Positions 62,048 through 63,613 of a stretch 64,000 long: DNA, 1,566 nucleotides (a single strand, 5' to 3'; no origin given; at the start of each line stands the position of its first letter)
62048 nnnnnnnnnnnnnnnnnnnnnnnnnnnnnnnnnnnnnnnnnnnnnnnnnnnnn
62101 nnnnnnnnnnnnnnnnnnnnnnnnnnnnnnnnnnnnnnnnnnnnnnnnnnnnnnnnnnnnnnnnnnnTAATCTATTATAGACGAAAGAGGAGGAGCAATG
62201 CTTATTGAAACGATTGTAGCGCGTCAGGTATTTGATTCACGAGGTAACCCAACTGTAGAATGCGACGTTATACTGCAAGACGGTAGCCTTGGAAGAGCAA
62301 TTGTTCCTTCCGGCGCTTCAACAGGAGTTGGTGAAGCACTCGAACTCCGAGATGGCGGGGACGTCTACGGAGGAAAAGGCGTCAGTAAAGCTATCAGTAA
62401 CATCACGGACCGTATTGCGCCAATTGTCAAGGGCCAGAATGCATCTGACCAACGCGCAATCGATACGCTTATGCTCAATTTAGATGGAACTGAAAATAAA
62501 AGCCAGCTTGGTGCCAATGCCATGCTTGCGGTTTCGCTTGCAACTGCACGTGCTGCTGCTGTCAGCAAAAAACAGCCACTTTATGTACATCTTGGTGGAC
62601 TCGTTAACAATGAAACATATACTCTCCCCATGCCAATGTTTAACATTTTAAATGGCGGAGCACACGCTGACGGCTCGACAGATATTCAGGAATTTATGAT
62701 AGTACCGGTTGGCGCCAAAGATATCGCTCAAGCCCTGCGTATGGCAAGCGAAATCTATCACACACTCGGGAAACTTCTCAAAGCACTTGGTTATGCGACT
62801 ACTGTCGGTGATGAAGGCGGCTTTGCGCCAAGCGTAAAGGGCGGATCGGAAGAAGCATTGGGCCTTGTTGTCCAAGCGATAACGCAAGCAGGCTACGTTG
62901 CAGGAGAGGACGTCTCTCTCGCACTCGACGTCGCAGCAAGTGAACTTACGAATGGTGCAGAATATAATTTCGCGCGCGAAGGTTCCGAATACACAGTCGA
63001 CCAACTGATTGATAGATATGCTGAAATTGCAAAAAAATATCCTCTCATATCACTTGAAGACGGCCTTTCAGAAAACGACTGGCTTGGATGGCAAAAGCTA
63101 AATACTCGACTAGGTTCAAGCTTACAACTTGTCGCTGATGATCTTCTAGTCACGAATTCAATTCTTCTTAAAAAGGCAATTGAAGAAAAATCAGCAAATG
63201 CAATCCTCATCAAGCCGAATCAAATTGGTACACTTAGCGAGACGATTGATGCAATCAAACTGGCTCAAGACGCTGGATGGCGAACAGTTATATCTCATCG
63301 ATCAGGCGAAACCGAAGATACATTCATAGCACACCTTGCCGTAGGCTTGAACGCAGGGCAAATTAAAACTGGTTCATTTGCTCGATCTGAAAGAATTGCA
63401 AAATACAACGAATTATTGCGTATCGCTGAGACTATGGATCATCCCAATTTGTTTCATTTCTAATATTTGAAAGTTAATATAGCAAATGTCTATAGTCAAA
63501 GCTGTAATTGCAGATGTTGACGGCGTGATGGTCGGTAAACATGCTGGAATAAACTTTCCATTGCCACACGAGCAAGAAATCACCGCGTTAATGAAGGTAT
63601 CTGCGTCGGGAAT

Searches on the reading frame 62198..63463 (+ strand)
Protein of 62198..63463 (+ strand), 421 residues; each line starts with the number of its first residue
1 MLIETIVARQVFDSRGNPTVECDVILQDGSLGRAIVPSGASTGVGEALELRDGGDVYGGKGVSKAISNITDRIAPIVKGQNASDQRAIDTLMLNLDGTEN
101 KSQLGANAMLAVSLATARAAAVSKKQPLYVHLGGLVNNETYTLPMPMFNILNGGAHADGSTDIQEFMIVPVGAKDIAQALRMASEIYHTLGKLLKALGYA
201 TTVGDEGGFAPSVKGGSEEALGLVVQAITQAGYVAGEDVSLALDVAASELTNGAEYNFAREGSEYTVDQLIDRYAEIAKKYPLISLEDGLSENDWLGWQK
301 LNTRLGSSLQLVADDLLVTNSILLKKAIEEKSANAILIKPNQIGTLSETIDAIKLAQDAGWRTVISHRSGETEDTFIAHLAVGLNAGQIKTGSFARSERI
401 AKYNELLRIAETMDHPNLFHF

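Call 14: search_protein_families(library=pfam, proteins=[window:62198-63463:+], max_evalue=0.001)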
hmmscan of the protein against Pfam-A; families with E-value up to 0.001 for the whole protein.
window:62198-63463:+ (421 aa): 4 families
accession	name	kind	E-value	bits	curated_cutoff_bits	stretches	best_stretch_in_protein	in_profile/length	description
PF00113.28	Enolase_C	-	1.2e-110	369.9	21.5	1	141-415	2-283/296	Enolase, C-terminal TIM barrel domain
PF03952.21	Enolase_N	-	1.7e-53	180.8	35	1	3-132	1-131/131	Enolase, N-terminal domain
PF07476.17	MAAL_C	-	1.8e-05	24.5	27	1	303-386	134-218/249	Methylaspartate ammonia-lyase C-terminus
PF13378.12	MR_MLE_C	-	3.8e-05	24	29.4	1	265-384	55-171/219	Enolase C-terminal domain-like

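Call 17: find_encoding_contigs(protein=window:62198-63463:+, flank=3000, max_places=5)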
Protein window:62198-63463:+ (421 aa): no gene with exactly this product is on record in the collection.
